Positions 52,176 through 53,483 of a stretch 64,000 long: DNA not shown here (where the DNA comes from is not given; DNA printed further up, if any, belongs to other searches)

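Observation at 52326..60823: Seven-gene aminoacyl-carrier-protein cluster built around a tRNA-independent SerRS-like ligase, with no assigned pathway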

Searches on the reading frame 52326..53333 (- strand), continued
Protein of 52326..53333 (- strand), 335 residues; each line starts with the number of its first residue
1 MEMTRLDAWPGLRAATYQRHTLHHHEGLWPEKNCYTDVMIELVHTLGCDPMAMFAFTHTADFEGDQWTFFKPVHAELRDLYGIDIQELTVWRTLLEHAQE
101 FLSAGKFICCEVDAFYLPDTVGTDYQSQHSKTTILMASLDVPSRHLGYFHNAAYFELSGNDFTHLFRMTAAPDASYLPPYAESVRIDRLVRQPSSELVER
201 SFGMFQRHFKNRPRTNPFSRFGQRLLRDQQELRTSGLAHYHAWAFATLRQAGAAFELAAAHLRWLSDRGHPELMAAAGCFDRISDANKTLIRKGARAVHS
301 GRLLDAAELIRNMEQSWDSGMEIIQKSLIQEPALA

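Call 66: search_solved_structures(query=A2, max_evalue=10, show_alignments=4)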
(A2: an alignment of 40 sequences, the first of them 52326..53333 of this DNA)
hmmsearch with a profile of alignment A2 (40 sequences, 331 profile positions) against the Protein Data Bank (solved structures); distinct sequences matched with E-value up to 10: 0.

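Call 86: search_protein_representatives(alignment_id=A2)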
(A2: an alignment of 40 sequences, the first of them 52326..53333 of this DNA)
Query: 40 sequences, 331 profile positions. Proteins with E-value up to 0.001 (for the whole library): 1015; up to 1e-10: 764; up to 1e-30: 352. The best 150 are listed.
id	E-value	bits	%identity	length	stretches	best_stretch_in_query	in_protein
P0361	8.1e-137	472.4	-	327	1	1-324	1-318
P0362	1.6e-136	471.4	-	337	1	2-324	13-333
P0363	1.9e-133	461.3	-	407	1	6-327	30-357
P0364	4.3e-133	460.1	-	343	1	1-328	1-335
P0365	1.7e-123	428.6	-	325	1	3-324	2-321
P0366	2.5e-120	418.1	-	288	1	3-237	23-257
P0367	8.2e-119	413.2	-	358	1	8-323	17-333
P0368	1.9e-113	395.6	-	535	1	25-273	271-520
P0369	2.2e-113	395.3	-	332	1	4-323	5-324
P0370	1.3e-112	392.8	-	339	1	2-324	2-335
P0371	7.9e-111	386.9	-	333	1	6-324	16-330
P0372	1.4e-108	379.5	-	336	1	9-326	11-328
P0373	1.4e-107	376.2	-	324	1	1-217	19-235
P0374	1.5e-106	372.8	-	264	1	104-326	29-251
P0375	4.8e-106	371.2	-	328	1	1-325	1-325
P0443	5.9e-76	272.3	-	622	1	2-306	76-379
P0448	4.2e-75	269.5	-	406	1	12-304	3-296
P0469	1.1e-69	251.7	-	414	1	11-325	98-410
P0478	1.8e-66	241.1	-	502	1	58-324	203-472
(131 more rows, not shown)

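Call 87: search_protein_families(library=pfam, proteins=[P0368, P0443, P0478, P0469, P0363, P0448], max_evalue=0.001)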
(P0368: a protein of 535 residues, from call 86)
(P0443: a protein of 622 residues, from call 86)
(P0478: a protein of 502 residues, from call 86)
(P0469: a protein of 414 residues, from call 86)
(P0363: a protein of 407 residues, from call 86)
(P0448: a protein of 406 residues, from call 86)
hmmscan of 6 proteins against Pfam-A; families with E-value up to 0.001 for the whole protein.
P0368 (535 aa): 1 family
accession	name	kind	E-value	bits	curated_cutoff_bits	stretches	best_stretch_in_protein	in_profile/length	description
PF08893.15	DUF1839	-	1.6e-77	261.3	22.5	1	269-517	13-259/313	Domain of unknown function (DUF1839)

P0443 (622 aa): 1 family
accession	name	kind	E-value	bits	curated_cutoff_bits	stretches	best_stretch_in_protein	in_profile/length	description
PF08893.15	DUF1839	-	2.1e-46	159.1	22.5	1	86-376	2-292/313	Domain of unknown function (DUF1839)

P0478 (502 aa): 1 family
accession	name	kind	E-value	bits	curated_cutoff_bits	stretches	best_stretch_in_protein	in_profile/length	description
PF08893.15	DUF1839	-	1.9e-41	142.8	22.5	1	205-381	50-223/313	Domain of unknown function (DUF1839)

P0469 (414 aa): 1 family
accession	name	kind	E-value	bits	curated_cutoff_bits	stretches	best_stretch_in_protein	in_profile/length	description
PF08893.15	DUF1839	-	6.1e-88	295.5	22.5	1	100-408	3-312/313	Domain of unknown function (DUF1839)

P0363 (407 aa): 1 family
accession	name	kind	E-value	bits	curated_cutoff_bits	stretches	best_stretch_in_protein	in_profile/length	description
PF08893.15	DUF1839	-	2.1e-90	303.6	22.5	1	36-353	2-312/313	Domain of unknown function (DUF1839)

P0448 (406 aa): 1 family
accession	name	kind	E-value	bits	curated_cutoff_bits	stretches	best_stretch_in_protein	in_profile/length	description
PF08893.15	DUF1839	-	3.8e-78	263.3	22.5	1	4-292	3-289/313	Domain of unknown function (DUF1839)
